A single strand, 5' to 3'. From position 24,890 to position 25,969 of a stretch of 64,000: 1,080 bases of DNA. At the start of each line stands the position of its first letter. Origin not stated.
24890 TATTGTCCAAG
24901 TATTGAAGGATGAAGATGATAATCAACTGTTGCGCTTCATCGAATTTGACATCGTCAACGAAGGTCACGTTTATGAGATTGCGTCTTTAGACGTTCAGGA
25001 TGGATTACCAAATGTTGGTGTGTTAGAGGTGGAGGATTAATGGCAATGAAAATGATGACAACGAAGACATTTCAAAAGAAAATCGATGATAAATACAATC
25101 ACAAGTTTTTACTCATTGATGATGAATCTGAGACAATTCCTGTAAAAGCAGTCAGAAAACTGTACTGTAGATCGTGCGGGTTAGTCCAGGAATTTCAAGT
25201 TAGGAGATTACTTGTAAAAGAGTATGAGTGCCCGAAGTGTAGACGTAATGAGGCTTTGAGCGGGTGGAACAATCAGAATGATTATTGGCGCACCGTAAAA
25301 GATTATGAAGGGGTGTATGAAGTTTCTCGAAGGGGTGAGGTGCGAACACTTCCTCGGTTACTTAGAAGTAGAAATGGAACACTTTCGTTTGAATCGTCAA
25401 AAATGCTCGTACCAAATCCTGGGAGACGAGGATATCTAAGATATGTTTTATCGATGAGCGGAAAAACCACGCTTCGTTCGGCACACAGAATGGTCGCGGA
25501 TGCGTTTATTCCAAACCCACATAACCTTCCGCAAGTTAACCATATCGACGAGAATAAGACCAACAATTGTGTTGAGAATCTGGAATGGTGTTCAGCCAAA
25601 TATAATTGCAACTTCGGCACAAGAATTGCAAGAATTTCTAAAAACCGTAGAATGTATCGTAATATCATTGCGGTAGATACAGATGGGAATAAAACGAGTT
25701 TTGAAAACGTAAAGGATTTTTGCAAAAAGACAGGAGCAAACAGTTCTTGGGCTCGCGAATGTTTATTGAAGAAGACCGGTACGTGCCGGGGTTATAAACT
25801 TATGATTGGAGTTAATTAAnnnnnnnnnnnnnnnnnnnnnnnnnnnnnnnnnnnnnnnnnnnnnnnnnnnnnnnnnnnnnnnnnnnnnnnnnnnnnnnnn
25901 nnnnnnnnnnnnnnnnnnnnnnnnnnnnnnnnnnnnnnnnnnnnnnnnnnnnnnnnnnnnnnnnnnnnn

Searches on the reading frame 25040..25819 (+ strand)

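Call 39: search_protein_families(library=pfam, proteins=[window:25040-25819:+], max_evalue=0.01)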
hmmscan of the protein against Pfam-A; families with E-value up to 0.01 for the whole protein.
window:25040-25819:+ (259 aa): 2 families
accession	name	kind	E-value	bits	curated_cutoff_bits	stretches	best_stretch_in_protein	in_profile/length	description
PF07463.16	NUMOD4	-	1e-07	32.5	23.4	1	82-137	2-48/49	NUMOD4 motif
PF13392.12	HNH_3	-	1.5e-05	25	24.8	1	148-189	3-44/46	HNH endonuclease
